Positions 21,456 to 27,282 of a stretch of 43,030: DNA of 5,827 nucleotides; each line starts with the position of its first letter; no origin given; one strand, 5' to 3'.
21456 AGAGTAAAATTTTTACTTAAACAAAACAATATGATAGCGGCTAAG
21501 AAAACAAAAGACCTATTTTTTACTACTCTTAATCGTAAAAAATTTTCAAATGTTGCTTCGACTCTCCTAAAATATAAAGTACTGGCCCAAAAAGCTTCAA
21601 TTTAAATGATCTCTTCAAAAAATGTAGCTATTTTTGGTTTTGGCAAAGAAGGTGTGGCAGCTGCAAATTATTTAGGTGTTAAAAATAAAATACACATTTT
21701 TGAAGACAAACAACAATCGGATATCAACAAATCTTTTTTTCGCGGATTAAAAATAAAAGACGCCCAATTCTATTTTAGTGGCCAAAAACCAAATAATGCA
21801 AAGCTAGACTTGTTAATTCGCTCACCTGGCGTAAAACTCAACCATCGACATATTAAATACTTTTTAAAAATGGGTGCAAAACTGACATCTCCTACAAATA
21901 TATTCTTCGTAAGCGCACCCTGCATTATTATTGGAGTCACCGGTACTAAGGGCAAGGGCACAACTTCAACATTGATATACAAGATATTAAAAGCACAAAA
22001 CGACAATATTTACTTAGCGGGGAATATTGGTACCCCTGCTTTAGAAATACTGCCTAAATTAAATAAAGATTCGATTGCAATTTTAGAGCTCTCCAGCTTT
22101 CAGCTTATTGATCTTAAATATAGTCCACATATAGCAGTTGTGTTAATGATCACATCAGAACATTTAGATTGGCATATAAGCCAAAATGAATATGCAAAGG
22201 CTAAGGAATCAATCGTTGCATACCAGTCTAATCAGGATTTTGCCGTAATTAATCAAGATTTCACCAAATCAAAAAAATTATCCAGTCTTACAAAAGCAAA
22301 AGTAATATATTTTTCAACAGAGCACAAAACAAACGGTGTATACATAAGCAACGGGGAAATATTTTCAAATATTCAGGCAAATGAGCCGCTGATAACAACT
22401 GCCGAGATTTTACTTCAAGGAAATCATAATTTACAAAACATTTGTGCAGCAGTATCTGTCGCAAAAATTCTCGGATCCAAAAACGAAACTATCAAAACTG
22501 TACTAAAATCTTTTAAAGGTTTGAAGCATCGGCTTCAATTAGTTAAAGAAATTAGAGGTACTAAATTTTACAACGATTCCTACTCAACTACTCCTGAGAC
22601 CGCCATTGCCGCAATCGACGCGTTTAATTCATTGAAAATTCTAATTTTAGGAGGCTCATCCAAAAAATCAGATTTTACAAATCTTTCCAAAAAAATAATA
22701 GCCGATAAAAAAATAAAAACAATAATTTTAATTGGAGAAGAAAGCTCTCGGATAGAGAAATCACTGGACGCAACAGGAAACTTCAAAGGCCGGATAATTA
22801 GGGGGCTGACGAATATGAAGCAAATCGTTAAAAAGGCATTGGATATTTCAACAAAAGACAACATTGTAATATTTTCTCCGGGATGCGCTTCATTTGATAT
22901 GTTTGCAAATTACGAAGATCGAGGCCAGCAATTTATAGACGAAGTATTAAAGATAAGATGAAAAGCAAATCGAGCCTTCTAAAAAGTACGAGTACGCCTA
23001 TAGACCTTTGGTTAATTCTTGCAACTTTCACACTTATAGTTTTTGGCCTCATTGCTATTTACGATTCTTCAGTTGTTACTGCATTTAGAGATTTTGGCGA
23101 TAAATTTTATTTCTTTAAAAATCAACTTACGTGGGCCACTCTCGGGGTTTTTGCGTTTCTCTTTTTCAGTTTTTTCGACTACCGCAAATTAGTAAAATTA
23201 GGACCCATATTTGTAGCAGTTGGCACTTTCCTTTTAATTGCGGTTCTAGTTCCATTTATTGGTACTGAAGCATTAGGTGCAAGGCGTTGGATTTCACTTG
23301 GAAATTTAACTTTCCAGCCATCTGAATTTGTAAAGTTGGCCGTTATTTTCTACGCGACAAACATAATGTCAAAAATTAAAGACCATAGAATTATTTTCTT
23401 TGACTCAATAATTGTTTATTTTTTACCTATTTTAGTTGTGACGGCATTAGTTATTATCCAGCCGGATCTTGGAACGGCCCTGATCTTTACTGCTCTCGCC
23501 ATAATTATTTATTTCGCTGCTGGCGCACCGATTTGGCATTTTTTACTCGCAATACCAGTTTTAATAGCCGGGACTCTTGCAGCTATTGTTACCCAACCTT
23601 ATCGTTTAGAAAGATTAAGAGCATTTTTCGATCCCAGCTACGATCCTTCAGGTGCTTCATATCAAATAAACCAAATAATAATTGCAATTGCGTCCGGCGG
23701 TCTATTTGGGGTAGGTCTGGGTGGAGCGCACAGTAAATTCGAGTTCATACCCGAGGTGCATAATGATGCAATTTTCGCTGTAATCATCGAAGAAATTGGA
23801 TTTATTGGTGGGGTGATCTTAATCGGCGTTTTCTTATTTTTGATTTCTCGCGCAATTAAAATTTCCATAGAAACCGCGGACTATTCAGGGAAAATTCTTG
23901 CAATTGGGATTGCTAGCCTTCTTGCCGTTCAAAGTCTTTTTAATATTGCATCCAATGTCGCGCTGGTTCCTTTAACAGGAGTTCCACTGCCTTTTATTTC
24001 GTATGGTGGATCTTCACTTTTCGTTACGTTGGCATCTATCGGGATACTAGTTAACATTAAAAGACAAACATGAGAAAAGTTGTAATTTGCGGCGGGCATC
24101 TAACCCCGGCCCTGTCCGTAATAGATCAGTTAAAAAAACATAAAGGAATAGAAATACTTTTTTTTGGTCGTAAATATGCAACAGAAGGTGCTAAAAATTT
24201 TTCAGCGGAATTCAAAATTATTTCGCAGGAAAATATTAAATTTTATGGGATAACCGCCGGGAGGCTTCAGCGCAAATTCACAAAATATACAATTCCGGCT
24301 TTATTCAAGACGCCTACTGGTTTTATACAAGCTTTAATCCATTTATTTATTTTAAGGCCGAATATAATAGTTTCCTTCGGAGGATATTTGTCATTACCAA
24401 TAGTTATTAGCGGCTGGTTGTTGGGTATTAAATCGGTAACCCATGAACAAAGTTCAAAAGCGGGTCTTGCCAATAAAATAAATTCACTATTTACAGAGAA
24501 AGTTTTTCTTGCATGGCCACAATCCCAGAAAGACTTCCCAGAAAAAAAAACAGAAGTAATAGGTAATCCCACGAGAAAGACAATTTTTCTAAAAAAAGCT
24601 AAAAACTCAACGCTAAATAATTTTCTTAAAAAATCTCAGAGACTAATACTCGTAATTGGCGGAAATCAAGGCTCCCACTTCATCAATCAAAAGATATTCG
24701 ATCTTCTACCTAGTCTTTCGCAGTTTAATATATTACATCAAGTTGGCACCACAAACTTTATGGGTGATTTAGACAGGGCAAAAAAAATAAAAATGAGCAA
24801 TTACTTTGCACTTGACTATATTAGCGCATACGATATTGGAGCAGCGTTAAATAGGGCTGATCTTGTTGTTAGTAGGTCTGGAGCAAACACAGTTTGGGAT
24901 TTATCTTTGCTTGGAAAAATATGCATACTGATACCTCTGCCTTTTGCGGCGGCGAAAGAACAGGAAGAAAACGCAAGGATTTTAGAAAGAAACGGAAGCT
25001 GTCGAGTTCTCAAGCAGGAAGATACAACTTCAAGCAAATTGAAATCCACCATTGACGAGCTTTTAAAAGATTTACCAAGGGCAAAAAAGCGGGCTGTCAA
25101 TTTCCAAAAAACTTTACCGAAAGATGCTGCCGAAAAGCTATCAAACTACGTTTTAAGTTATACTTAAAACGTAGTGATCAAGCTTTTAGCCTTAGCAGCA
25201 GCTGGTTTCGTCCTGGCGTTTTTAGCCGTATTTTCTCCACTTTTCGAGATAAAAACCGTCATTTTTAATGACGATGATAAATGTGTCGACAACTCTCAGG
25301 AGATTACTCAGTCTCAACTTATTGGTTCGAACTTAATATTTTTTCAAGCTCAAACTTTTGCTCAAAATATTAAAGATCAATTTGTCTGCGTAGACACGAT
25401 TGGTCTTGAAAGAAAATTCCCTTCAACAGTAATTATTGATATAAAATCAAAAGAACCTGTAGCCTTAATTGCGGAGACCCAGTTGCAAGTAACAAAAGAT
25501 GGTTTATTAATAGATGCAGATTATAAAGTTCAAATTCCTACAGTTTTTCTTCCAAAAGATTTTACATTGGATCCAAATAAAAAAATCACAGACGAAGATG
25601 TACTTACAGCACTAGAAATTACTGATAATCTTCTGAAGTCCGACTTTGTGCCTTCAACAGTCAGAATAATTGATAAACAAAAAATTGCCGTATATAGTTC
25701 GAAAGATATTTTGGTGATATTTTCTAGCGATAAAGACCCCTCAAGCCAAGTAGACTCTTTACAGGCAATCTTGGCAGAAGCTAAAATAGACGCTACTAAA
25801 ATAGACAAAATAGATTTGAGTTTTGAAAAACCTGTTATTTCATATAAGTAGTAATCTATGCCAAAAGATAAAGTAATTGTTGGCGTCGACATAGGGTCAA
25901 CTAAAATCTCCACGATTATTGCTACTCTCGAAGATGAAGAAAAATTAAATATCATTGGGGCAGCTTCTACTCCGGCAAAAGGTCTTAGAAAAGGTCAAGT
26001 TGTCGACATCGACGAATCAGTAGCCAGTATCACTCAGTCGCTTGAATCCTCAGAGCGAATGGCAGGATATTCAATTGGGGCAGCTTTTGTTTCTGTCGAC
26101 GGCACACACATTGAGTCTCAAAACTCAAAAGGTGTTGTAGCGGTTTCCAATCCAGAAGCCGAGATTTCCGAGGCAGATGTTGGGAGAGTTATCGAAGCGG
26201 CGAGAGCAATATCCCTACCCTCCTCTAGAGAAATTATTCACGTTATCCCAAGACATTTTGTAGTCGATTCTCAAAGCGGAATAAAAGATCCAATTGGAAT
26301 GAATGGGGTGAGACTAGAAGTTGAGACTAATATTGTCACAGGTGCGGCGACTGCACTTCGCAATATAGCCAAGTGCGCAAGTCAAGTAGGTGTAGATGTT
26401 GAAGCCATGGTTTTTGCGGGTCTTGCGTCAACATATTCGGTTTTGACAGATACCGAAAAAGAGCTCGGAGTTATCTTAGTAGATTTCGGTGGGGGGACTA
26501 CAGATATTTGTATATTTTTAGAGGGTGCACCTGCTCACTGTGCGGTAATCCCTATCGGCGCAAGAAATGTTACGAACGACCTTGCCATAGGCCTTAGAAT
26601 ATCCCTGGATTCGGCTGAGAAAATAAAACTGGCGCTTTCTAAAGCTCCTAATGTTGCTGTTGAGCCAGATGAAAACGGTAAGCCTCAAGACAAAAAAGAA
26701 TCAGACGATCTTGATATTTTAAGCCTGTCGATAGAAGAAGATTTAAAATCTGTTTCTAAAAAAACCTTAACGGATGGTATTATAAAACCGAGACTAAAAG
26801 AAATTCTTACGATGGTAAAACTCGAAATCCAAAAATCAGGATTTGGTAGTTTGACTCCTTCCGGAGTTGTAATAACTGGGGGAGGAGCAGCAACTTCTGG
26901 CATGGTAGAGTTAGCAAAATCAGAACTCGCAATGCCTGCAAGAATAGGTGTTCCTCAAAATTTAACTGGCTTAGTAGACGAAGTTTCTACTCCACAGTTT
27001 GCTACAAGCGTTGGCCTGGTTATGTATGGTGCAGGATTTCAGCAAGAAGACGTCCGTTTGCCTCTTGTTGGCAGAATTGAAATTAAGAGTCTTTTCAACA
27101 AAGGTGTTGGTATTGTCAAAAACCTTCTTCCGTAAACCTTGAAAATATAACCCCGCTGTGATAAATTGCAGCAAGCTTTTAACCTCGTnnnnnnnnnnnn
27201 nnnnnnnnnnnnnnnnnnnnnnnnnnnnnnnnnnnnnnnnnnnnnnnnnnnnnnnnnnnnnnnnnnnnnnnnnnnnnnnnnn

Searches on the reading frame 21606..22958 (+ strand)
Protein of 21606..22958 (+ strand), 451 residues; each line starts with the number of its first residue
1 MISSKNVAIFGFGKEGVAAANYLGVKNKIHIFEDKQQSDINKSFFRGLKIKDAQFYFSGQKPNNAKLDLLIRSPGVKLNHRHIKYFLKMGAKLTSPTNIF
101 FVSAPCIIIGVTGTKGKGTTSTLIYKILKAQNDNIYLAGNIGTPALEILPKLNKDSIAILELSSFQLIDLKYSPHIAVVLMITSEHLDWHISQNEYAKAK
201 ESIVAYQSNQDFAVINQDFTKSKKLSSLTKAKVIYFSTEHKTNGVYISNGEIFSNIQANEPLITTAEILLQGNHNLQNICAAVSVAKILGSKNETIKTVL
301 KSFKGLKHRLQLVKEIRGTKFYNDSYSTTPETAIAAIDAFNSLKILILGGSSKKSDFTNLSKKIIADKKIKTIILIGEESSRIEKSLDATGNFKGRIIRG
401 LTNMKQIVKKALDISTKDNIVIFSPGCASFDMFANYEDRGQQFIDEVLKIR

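Call 5: search_protein_families(library=pfam, proteins=[window:21606-22958:+], max_evalue=0.01)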
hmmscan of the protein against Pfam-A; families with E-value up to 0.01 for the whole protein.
window:21606-22958:+ (451 aa): 3 families
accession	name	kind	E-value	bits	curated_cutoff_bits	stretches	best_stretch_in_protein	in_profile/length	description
PF08245.18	Mur_ligase_M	-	2.2e-26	93.5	24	1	111-286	1-200/200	Mur ligase middle domain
PF02875.26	Mur_ligase_C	-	2.6e-11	44.9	28.4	1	308-425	1-125/127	Mur ligase, glutamate ligase domain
PF21799.2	MurD-like_N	-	0.00026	21.6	27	1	5-93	1-86/88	Mur ligase MurD-like, N-terminal domain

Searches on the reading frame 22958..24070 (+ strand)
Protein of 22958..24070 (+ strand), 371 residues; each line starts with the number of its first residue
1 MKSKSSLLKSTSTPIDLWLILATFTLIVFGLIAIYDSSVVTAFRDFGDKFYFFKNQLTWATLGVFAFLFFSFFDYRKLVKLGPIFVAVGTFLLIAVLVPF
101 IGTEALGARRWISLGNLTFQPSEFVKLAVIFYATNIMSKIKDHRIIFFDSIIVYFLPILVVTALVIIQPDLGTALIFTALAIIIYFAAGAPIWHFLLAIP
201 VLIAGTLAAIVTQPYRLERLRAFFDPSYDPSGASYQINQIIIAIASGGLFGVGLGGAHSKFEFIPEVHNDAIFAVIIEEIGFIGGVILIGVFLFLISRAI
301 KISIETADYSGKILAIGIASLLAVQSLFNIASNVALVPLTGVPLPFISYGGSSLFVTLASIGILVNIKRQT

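Call 77: search_protein_families(library=pfam, proteins=[window:22958-24070:+], max_evalue=0.001)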
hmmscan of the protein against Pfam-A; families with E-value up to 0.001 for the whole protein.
window:22958-24070:+ (371 aa): 1 family
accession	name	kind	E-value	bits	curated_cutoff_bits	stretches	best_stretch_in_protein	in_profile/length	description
PF01098.24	FTSW_RODA_SPOVE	-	4.7e-100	335.5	26.4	1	19-370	3-353/356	Cell cycle protein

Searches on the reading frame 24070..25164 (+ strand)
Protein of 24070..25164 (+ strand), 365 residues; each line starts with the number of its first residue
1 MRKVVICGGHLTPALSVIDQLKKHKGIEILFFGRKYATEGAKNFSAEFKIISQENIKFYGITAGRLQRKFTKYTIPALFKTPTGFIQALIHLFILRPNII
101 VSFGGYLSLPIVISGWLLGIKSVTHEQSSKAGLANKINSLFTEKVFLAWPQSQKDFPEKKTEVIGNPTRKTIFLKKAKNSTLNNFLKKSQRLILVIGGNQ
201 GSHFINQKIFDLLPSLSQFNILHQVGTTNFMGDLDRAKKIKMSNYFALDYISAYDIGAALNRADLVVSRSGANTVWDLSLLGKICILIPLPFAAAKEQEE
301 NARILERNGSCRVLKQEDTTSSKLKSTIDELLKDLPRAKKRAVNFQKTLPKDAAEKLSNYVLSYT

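Call 77: search_protein_families(library=pfam, proteins=[window:24070-25164:+], max_evalue=0.001)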
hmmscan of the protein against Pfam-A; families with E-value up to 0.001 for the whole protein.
window:24070-25164:+ (365 aa): 2 families
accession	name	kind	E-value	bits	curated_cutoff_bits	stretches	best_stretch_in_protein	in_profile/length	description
PF04101.22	Glyco_tran_28_C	-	4.5e-29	102.1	22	1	193-355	2-164/166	Glycosyltransferase family 28 C-terminal domain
PF03033.26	Glyco_transf_28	-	4.1e-20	72.7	26.2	1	8-146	9-138/139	Glycosyltransferase family 28 N-terminal domain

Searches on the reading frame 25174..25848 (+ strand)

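Call 77: search_protein_families(library=pfam, proteins=[window:25174-25848:+], max_evalue=0.001)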
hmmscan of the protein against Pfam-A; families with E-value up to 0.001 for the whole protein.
window:25174-25848:+ (225 aa): 1 family
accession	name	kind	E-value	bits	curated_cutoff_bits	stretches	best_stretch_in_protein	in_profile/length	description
PF08478.15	POTRA_1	-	2e-05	25.2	23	0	44-91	22-67/69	POTRA domain, FtsQ-type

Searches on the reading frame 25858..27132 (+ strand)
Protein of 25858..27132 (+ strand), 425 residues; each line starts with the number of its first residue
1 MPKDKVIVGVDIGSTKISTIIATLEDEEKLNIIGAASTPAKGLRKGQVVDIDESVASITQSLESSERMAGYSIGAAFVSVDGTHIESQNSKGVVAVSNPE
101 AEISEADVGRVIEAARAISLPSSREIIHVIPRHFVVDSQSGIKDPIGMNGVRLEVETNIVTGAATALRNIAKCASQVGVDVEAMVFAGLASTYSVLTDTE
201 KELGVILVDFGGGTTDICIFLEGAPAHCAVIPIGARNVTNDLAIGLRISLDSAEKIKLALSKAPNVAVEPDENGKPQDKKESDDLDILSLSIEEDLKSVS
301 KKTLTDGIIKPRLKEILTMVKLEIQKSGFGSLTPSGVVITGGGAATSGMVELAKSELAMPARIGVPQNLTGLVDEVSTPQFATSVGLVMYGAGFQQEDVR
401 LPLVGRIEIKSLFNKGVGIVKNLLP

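Call 78: search_protein_families(library=pfam, proteins=[window:25858-27132:+], max_evalue=0.001)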
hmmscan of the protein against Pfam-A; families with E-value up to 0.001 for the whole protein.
window:25858-27132:+ (425 aa): 5 families
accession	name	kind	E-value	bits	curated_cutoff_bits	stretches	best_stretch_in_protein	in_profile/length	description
PF14450.12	FtsA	-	1.1e-35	123.2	31.8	2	206-386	1-127/127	Cell division protein FtsA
PF02491.25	SHS2_FTSA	-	2.1e-31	108.5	25.4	1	82-161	1-79/79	SHS2 domain inserted in FTSA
PF06723.19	MreB_Mbl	-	3.2e-05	23.4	27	1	174-364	116-304/327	MreB/Mbl protein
PF06277.17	EutA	-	0.00011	21.6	27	1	177-242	119-182/475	Ethanolamine utilisation protein EutA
PF11104.14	PilM_2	-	0.00019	20.9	27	0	179-259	155-236/340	Type IV pilus assembly protein PilM;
